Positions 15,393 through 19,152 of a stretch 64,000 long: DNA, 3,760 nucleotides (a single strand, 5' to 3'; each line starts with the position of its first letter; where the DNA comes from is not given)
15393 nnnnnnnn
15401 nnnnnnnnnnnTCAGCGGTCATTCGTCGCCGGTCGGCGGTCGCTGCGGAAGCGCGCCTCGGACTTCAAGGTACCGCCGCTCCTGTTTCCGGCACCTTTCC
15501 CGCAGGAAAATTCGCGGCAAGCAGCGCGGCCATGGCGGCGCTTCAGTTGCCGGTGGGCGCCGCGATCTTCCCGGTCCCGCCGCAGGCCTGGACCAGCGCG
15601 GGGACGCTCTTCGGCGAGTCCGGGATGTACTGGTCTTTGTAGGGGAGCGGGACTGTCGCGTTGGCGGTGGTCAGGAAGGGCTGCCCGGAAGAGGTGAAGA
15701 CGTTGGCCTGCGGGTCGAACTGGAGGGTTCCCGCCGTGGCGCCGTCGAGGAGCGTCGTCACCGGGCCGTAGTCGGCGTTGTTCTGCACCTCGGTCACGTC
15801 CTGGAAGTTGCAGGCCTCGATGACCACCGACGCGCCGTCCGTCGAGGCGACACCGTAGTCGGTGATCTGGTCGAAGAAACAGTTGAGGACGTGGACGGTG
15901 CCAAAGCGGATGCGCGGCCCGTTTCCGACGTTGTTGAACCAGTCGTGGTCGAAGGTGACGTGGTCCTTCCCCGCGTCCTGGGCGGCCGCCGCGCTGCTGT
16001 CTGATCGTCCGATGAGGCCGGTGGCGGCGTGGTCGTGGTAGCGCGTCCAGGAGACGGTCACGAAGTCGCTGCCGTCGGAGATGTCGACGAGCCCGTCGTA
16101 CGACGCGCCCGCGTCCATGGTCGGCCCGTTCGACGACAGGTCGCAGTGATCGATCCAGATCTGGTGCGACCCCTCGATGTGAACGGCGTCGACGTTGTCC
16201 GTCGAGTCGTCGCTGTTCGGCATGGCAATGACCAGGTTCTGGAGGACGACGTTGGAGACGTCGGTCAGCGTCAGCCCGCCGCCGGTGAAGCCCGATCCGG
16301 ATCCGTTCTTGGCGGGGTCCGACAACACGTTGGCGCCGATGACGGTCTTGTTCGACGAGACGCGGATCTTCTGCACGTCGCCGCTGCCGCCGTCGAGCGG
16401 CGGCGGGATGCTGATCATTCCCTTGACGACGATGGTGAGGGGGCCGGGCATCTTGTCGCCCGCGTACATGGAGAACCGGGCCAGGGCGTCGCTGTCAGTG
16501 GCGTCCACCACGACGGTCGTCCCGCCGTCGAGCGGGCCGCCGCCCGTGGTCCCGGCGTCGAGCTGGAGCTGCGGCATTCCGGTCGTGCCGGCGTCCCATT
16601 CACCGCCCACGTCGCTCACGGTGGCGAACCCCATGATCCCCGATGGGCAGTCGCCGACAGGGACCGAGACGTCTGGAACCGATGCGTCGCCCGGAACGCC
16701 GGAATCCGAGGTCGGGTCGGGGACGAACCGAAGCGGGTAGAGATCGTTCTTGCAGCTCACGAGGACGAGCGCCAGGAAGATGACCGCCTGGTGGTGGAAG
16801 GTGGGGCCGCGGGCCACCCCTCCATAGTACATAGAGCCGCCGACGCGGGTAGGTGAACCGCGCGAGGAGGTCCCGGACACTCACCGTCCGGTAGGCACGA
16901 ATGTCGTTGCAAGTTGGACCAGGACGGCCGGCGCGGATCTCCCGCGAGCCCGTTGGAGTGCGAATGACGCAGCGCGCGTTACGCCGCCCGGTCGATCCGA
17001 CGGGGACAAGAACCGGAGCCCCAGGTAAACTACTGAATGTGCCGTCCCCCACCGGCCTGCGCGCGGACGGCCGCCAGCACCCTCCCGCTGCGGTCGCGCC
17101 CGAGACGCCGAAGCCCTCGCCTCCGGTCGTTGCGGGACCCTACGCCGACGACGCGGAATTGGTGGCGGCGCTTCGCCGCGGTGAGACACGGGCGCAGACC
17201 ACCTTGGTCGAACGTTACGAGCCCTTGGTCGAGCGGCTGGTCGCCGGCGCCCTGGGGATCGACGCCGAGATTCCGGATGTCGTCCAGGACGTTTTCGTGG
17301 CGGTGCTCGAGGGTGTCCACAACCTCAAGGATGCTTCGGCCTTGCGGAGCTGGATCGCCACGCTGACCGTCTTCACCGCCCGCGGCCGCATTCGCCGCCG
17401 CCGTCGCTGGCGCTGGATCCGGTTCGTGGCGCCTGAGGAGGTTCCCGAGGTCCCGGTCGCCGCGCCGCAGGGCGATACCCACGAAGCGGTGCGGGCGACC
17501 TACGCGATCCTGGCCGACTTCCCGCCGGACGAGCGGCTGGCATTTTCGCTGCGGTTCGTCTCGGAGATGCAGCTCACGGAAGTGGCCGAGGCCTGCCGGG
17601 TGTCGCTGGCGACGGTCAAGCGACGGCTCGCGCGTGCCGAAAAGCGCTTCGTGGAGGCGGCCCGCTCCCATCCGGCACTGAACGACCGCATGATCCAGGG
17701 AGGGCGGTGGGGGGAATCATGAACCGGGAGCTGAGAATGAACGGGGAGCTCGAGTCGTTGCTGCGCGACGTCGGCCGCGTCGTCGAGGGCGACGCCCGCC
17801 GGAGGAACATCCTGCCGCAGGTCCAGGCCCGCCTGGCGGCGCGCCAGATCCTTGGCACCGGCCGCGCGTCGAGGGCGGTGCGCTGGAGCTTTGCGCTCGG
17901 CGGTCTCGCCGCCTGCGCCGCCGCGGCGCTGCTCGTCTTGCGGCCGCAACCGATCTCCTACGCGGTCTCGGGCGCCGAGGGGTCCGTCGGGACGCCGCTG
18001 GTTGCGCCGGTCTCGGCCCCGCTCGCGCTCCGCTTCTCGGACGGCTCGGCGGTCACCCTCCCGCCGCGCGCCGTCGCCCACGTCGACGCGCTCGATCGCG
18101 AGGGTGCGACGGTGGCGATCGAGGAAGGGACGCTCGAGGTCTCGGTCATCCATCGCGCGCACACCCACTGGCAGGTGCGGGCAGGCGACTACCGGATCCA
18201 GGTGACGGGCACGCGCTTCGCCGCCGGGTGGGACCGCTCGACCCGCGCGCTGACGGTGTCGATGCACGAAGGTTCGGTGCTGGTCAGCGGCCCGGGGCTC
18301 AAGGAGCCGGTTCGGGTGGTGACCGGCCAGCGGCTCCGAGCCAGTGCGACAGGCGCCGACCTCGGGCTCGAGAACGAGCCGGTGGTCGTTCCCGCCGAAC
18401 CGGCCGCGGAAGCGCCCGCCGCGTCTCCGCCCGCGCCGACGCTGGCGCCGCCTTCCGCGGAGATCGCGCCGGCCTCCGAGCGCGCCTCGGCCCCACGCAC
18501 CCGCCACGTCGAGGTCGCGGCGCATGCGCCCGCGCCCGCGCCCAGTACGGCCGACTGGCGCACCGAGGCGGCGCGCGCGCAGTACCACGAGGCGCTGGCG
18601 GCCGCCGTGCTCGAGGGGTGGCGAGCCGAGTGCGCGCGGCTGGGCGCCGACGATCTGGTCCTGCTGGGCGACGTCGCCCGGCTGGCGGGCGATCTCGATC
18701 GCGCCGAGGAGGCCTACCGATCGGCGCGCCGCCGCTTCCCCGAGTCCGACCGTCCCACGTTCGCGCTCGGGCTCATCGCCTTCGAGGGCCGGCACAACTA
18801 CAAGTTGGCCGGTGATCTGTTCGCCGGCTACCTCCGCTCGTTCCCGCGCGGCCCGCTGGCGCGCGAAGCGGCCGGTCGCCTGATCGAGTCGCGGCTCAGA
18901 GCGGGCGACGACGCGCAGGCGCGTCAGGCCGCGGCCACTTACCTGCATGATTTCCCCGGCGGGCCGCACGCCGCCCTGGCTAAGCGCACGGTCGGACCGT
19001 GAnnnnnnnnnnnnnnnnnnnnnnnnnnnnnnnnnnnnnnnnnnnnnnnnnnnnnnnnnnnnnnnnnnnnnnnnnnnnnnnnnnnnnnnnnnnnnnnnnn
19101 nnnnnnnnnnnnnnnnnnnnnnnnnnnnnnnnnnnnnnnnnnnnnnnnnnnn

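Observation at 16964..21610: ECF sigma / FecR anti-sigma coupled to secreted 'N-domain, Pro-linker, small beta-barrel' proteins with no TonB-dependent transducer (copy 1)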

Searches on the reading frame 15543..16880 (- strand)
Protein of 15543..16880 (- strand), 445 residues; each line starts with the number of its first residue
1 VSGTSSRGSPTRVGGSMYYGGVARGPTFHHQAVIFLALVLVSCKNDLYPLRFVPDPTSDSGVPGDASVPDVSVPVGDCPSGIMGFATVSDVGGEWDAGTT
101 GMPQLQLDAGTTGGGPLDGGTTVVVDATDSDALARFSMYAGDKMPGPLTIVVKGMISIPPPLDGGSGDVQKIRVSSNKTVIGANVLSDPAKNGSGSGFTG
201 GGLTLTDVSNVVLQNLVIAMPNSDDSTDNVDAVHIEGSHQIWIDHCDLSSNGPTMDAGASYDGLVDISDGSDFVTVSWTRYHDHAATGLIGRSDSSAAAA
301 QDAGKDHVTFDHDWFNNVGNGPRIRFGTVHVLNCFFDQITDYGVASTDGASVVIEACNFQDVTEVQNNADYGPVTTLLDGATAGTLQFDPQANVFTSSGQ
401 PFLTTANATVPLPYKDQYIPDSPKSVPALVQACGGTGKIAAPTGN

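Call 3: search_protein_families(library=pfam, proteins=[window:15543-16880:-], max_evalue=0.1)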
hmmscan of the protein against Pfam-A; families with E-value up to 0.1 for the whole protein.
window:15543-16880:- (445 aa): 2 families
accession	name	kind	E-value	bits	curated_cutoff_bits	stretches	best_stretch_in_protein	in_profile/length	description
PF00544.25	Pectate_lyase_4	-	2.4e-34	119.2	24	1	170-359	29-211/211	Pectate lyase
PF13229.12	Beta_helix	-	0.003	17.6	25.9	1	199-359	22-158/158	Right handed beta helix region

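Call 4: search_protein_families(library=ncbifam, proteins=[window:15543-16880:-], max_evalue=0.1)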
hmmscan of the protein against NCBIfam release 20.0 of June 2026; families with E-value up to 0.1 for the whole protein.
window:15543-16880:- (445 aa): 0 families

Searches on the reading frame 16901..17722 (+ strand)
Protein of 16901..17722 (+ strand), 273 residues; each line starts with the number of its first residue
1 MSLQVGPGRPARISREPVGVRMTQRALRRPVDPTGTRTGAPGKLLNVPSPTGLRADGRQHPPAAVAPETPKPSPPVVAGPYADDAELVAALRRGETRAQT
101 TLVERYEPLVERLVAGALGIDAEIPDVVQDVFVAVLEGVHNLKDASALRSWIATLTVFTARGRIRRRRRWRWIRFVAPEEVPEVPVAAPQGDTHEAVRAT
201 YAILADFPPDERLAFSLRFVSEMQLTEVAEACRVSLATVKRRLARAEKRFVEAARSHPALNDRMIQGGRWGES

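Call 3: search_protein_families(library=pfam, proteins=[window:16901-17722:+], max_evalue=0.1)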
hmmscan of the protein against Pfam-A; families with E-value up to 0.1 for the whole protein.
window:16901-17722:+ (273 aa): 8 families
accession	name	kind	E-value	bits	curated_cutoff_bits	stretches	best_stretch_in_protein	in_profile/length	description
PF04542.20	Sigma70_r2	-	2.7e-10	40.3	24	1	102-169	1-70/71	Sigma-70 region 2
PF08281.18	Sigma70_r4_2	-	1.5e-09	37.8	25.7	1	203-249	7-53/54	Sigma-70, region 4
PF04545.22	Sigma70_r4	-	3.4e-06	26.9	24.1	1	204-246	2-44/50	Sigma-70, region 4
PF07638.17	Sigma70_ECF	-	0.00068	20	21.1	1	158-249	89-178/185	ECF sigma factor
PF13384.12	HTH_23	-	0.0081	16.4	24.6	0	218-246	12-41/50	Homeodomain-like domain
PF13412.12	HTH_24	-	0.044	13.8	21.9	1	224-248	19-43/48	Winged helix-turn-helix DNA-binding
PF02001.22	DUF134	-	0.092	13.8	27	0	166-253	3-81/98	Protein of unknown function DUF134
PF13556.12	HTH_30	-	0.1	12.9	27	0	221-248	11-38/59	PucR C-terminal helix-turn-helix domain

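Call 4: search_protein_families(library=ncbifam, proteins=[window:16901-17722:+], max_evalue=0.1)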
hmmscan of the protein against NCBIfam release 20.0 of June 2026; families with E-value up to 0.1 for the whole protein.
window:16901-17722:+ (273 aa): 86 families (the best 25 are shown)
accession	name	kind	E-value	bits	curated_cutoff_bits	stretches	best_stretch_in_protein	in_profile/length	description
TIGR02937.1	sigma70-ECF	superfamily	1.2e-18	67.3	42.9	1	98-250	2-161/165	sigma-70 family RNA polymerase sigma factor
NF008888.0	PRK11922.1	equivalog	9.7e-18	64.6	204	1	82-248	15-190/231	RNA polymerase sigma factor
NF009172.0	PRK12519.1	subfamily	1.3e-16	60.7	222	1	82-246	14-181/194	RNA polymerase sigma factor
NF007222.0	PRK09640.1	equivalog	1.1e-15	57.7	194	1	95-249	24-177/188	RNA polymerase sigma factor SigX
TIGR02983.1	SigE-fam_strep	subfamily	1.4e-15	57.6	141.55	1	125-253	34-157/162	SigE family RNA polymerase sigma factor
NF009166.1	PRK12513.1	equivalog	1.5e-15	57.4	206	1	80-251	5-183/193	RNA polymerase sigma factor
NF004113.0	PRK05602.1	equivalog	8.5e-15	54.9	208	1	82-251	30-198/211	RNA polymerase sigma factor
NF007225.0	PRK09643.1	equivalog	9.6e-15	54.8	190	1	82-254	12-182/204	RNA polymerase sigma factor SigM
NF009168.0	PRK12515.1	subfamily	2.1e-12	46.9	236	1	82-255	7-180/189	RNA polymerase sigma factor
NF053879.1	RNAPolSigSigVBac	equivalog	8.8e-12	45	190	1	126-249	33-150/160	RNA polymerase sigma factor SigV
TIGR02939.1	RpoE_Sigma70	equivalog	1.1e-11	45.2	236.15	1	83-248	6-180/190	RNA polymerase sigma factor RpoE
TIGR02985.1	Sig70_bacteroi1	subfamily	1.1e-11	45.2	126.4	1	100-249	4-157/162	RNA polymerase sigma-70 factor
TIGR02989.1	Sig-70_gvs1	subfamily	2.4e-11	43.8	124.55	1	98-249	2-153/158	RNA polymerase sigma-70 factor, Rhodopirellula/Verrucomicrobium family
NF058625.1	sigma_PG0214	equivalog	5.7e-11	42.4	130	1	116-252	23-159/170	GFO_1088 family ECF-type sigma factor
NF009176.0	PRK12524.1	equivalog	9e-11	41.9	264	1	83-250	12-179/196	RNA polymerase sigma factor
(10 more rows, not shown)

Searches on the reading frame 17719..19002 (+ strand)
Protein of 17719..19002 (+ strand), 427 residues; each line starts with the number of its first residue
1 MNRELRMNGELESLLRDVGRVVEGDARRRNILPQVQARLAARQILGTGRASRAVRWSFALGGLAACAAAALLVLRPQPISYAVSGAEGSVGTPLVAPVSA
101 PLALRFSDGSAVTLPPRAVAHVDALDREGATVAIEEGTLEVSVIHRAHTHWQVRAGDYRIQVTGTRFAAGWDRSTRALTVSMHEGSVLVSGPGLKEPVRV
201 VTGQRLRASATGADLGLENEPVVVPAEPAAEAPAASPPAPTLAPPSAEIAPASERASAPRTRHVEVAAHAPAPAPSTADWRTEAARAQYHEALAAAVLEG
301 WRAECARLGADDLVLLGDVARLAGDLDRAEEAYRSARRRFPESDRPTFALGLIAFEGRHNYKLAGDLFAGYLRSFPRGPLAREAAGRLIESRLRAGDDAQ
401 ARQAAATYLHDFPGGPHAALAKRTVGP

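Call 3: search_protein_families(library=pfam, proteins=[window:17719-19002:+], max_evalue=0.1)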
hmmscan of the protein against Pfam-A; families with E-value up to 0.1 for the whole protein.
window:17719-19002:+ (427 aa): 7 families
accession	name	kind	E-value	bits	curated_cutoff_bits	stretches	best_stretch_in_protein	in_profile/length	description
PF04773.18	FecR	-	4.9e-10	40.2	24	1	102-187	11-96/97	FecR protein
PF13432.12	TPR_16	-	7e-06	26.8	32.7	1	316-379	3-65/65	Tetratricopeptide repeat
PF13174.12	TPR_6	-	7.7e-06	26.7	26.3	1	313-343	3-33/33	Tetratricopeptide repeat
PF13428.12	TPR_14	-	0.00071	20.5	23.5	1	313-351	4-42/44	Tetratricopeptide repeat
PF13525.12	YfiO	-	0.0086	16.3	25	1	359-418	19-78/203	Outer membrane lipoprotein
PF07719.23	TPR_2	-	0.022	15.3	27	1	312-342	3-33/34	Tetratricopeptide repeat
PF14256.11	YwiC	-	0.032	14.9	25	1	37-81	41-85/126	YwiC-like protein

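Call 4: search_protein_families(library=ncbifam, proteins=[window:17719-19002:+], max_evalue=0.1)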
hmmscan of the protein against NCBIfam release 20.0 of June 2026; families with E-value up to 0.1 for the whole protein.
window:17719-19002:+ (427 aa): 4 families
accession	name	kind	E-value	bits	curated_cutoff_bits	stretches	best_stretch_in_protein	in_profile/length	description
TIGR02795.1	tol_pal_ybgF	equivalog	5.1e-05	23.9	90.1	1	359-419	16-76/119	tol-pal system protein YbgF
TIGR03302.1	OM_YfiO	subfamily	0.0025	17.4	81.4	1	359-421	47-109/239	outer membrane protein assembly factor BamD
TIGR02917.1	PEP_TPR_lipo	equivalog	0.0087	14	312.2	1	310-410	193-289/899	XrtA/PEP-CTERM system TPR-repeat protein PrsT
NF033920.0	C39_PA2778_fam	equivalog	0.014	14.8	150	1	324-406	170-248/255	PA2778 family cysteine peptidase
